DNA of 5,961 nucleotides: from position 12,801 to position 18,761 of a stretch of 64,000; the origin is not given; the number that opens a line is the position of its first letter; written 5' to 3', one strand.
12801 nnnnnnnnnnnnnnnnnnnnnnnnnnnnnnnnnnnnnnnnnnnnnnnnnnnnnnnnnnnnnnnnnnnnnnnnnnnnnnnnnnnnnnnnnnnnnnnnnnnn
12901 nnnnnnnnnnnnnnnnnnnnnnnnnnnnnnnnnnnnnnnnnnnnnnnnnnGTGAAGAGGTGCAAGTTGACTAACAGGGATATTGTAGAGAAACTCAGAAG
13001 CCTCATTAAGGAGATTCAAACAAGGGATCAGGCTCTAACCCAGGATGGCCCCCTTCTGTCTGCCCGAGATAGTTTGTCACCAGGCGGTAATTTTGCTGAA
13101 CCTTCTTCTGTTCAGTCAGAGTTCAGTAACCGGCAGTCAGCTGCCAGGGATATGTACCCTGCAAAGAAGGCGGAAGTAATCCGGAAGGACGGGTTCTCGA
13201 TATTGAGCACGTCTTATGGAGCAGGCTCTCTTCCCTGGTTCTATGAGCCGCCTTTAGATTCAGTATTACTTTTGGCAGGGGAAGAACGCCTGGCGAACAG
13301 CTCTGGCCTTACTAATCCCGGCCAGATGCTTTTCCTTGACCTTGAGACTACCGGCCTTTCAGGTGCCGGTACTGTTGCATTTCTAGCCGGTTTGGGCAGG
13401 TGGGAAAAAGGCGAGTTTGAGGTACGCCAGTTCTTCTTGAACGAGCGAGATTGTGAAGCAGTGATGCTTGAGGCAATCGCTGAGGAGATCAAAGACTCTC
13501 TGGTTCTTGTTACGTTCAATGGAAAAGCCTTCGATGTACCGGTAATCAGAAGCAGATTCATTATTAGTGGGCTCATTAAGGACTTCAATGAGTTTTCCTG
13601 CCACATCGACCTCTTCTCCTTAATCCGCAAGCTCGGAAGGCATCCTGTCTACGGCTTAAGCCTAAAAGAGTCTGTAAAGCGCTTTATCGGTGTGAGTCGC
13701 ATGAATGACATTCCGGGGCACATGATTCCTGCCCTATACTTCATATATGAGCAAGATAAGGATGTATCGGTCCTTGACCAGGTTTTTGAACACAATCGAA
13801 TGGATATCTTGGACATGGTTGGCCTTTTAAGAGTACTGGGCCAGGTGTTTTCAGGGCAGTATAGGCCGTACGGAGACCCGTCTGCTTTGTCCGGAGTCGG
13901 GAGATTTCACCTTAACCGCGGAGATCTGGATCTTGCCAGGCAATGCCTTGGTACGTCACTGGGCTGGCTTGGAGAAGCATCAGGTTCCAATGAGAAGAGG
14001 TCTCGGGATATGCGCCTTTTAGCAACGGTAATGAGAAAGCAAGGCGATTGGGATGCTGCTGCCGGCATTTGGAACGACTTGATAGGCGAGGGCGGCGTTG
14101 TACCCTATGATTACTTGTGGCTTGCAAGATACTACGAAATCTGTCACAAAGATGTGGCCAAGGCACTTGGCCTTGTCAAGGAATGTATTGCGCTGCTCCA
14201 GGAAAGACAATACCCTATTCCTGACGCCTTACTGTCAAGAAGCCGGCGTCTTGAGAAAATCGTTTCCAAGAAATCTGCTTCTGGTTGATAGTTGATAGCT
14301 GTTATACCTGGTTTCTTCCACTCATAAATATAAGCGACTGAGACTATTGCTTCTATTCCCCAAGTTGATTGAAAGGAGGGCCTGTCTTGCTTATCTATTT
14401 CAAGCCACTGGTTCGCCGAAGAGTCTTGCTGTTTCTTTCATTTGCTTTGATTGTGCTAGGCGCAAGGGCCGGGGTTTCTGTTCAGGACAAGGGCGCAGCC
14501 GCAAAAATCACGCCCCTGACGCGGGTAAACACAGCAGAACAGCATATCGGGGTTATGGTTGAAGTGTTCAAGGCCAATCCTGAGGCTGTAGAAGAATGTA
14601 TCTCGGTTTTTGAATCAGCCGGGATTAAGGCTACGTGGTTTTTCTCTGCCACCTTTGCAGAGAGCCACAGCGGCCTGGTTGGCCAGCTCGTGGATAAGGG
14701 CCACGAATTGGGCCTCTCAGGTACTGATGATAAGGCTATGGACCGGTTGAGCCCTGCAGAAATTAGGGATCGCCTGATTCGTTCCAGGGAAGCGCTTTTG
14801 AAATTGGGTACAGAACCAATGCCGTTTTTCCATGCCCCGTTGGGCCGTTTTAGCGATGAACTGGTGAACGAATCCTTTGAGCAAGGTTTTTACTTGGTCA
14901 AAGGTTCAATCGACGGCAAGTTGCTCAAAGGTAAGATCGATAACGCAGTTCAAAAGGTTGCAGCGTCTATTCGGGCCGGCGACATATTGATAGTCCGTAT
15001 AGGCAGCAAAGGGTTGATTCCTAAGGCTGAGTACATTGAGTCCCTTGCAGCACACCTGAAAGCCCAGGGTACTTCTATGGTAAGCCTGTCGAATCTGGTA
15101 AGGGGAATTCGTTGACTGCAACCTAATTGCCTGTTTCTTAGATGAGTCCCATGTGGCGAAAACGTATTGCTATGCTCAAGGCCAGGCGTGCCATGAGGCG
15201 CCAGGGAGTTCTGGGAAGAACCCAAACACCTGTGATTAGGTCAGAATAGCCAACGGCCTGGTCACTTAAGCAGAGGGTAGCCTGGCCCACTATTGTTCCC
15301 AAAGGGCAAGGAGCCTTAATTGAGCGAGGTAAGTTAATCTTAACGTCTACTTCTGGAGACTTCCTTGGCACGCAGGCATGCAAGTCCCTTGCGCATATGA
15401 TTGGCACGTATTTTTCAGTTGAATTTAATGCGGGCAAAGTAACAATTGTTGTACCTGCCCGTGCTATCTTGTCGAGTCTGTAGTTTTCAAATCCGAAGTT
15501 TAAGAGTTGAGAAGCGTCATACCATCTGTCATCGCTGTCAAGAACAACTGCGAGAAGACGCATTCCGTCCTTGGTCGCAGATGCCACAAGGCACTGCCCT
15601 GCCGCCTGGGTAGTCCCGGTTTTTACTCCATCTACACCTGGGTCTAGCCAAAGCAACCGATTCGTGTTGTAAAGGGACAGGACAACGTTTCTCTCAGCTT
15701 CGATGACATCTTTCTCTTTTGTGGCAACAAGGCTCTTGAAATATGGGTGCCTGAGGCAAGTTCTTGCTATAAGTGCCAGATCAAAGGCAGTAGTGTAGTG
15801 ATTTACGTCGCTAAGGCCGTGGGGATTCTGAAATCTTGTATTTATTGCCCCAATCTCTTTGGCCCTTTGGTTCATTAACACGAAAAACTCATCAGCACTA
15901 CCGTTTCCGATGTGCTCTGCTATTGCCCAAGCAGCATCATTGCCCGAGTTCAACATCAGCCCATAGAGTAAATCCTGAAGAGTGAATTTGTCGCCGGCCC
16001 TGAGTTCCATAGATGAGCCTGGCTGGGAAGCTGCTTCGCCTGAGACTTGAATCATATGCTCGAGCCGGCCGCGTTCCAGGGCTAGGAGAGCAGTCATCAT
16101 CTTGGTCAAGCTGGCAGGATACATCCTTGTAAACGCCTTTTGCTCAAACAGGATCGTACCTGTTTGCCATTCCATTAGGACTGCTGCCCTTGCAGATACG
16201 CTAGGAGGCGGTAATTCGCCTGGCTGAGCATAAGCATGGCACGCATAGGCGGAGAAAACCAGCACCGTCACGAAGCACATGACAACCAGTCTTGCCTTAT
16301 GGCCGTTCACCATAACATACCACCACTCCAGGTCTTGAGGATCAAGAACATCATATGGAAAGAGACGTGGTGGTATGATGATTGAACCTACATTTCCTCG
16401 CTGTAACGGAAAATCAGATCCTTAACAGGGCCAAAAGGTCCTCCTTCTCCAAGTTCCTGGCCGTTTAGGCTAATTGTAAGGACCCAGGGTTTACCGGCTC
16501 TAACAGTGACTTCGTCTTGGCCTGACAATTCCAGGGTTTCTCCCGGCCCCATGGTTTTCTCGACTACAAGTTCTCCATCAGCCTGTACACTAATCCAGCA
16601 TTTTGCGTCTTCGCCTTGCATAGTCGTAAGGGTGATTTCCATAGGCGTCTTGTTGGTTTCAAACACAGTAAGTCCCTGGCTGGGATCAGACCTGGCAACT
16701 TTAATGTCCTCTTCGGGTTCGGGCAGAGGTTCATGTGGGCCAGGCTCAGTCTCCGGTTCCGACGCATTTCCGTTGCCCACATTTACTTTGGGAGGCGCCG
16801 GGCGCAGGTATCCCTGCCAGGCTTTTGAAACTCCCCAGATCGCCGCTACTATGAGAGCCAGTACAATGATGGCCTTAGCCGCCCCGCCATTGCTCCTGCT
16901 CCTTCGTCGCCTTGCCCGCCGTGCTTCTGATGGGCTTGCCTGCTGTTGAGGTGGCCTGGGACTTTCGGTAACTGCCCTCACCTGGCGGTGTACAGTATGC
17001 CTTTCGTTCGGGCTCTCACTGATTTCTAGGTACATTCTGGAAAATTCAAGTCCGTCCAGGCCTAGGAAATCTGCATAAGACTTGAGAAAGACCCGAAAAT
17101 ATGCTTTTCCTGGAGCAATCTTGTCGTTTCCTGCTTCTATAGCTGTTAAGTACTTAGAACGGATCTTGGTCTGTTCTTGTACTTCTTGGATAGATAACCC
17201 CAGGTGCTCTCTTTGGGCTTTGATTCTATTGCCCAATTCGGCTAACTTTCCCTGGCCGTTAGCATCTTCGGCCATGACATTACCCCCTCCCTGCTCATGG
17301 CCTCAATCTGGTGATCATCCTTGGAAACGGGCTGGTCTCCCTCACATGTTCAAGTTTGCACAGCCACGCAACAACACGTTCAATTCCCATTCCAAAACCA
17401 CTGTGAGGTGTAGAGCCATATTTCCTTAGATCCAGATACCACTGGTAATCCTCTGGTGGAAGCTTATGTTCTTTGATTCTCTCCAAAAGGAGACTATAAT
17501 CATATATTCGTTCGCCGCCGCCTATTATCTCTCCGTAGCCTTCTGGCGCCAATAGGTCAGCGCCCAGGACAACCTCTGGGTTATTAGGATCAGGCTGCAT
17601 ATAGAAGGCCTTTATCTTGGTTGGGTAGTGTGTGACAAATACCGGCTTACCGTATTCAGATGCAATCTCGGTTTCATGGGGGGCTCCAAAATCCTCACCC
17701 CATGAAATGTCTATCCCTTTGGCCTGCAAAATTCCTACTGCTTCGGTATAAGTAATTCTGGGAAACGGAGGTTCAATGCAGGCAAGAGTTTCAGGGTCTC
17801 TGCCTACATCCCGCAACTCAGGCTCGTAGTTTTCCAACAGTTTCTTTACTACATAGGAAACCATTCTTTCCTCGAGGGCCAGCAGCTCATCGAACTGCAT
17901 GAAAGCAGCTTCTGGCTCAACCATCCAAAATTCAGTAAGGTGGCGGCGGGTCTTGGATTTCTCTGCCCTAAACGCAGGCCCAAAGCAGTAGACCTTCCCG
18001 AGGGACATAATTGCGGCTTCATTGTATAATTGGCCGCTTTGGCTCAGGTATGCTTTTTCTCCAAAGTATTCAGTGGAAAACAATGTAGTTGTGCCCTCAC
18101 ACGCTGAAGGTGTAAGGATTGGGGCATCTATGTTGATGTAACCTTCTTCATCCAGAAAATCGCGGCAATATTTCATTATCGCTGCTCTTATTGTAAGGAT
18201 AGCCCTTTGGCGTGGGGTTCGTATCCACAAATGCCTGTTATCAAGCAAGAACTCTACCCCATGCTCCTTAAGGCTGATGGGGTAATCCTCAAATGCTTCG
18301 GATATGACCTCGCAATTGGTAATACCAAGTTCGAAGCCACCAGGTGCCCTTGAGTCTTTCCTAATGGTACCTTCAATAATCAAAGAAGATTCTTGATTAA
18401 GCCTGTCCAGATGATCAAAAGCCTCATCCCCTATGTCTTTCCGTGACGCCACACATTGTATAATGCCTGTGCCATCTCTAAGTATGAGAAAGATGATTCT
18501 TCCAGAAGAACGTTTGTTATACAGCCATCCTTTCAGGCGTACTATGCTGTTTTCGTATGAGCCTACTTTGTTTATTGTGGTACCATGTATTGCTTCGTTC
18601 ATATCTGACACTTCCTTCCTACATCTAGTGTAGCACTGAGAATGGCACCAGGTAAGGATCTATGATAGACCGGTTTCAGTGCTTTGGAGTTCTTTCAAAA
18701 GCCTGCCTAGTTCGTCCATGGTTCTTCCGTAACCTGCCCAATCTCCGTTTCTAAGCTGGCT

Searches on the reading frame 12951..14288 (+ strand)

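Call 51: search_protein_families(library=pfam, proteins=[window:12951-14288:+], max_evalue=0.0001)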
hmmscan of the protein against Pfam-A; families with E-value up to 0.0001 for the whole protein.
window:12951-14288:+ (445 aa): 2 families
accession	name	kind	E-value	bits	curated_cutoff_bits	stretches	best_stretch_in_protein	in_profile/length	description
PF13482.12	RNase_H_2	-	6.3e-32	111.2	22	1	127-293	1-161/165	RNase_H superfamily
PF13424.12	TPR_12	-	1.3e-05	25.7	30.1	1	311-371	4-65/77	Tetratricopeptide repeat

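Call 64: search_protein_families(library=ncbifam, proteins=[window:12951-14288:+], max_evalue=1e-10)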
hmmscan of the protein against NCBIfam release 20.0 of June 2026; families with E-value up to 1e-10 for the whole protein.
window:12951-14288:+ (445 aa): 0 families

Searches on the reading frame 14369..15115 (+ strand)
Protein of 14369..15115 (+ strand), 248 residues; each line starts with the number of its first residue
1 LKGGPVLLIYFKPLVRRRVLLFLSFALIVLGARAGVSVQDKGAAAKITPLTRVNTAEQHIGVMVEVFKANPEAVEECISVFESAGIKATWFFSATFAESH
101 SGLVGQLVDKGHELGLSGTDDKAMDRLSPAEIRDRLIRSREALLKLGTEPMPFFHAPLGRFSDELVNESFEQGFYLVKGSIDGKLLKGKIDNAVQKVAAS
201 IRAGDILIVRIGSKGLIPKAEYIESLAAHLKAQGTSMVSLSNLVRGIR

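Call 51: search_protein_families(library=pfam, proteins=[window:14369-15115:+], max_evalue=0.0001)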
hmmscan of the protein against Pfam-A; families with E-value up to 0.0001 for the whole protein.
window:14369-15115:+ (248 aa): 1 family
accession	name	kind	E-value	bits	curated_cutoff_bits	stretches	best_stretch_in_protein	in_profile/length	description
PF01522.26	Polysacc_deac_1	-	1.7e-14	54.3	23.1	1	68-174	17-121/124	Polysaccharide deacetylase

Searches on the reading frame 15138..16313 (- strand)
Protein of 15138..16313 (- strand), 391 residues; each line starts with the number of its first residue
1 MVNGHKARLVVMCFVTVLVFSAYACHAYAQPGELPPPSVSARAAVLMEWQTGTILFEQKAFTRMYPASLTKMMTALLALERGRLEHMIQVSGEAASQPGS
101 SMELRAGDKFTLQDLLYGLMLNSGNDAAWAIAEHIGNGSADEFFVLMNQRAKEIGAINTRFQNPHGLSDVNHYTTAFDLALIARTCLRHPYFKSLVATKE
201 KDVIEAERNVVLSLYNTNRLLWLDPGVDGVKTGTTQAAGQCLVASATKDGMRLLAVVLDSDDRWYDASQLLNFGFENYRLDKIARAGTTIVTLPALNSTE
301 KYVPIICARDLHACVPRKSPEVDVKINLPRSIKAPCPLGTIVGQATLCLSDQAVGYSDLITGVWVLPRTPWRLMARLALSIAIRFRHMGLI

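Call 51: search_protein_families(library=pfam, proteins=[window:15138-16313:-], max_evalue=0.0001)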
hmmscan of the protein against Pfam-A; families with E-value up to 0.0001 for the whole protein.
window:15138-16313:- (391 aa): 3 families
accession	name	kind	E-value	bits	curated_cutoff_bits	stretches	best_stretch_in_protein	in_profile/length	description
PF00768.25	Peptidase_S11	-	1.3e-65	221.7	27.6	1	36-261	7-238/239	D-alanyl-D-alanine carboxypeptidase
PF07943.18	PBP5_C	-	7.6e-08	32.8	21.2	1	278-361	1-85/91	Penicillin-binding protein 5, C-terminal domain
PF13354.11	Beta-lactamase2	-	2.4e-05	24.2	22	1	51-182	9-142/214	Beta-lactamase enzyme family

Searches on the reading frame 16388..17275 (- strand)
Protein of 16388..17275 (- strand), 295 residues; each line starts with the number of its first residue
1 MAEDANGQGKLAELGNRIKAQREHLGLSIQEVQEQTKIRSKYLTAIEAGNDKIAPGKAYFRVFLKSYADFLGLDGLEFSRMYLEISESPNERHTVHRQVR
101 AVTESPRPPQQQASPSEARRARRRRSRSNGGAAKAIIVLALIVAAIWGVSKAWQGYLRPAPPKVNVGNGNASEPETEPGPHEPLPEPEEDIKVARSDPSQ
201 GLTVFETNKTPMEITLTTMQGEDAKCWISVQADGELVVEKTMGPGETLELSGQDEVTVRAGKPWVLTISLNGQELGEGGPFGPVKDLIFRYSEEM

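Call 51: search_protein_families(library=pfam, proteins=[window:16388-17275:-], max_evalue=0.0001)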
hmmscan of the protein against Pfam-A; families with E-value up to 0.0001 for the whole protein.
window:16388-17275:- (295 aa): 4 families
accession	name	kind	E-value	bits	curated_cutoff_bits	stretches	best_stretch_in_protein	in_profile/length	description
PF13413.12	HTH_25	-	9.9e-19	67.4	24.6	1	18-75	2-59/62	Helix-turn-helix domain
PF13464.11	RodZ_C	-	1.6e-12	47.6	23.9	1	224-275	6-58/72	RodZ C-terminal domain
PF12844.13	HTH_19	-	1.7e-09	37.8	30.2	1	15-74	1-54/64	Helix-turn-helix domain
PF13560.12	HTH_31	-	3.4e-05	24.5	27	0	13-77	1-60/64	Helix-turn-helix domain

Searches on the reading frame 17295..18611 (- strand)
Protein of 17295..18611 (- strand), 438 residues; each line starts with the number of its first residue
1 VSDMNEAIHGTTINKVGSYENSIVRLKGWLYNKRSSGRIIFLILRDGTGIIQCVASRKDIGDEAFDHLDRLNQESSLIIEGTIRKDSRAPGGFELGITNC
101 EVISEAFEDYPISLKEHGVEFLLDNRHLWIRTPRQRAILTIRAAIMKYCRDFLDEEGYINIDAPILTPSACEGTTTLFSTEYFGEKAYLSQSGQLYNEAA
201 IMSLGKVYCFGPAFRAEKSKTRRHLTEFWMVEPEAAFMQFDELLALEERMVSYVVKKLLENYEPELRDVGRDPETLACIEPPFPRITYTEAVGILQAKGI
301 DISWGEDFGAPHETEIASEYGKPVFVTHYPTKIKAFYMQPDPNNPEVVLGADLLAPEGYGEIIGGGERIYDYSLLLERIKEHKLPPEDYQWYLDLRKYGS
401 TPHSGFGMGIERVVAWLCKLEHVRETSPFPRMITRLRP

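Call 51: search_protein_families(library=pfam, proteins=[window:17295-18611:-], max_evalue=0.0001)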
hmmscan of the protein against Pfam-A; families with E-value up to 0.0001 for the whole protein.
window:17295-18611:- (438 aa): 2 families
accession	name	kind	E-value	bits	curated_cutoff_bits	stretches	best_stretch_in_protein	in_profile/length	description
PF00152.25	tRNA-synt_2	-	1.1e-74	251.8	25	1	120-432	3-307/308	tRNA synthetases class II (D, K and N)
PF01336.31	tRNA_anti-codon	-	1.9e-16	60.2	27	1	24-103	1-75/75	OB-fold nucleic acid binding domain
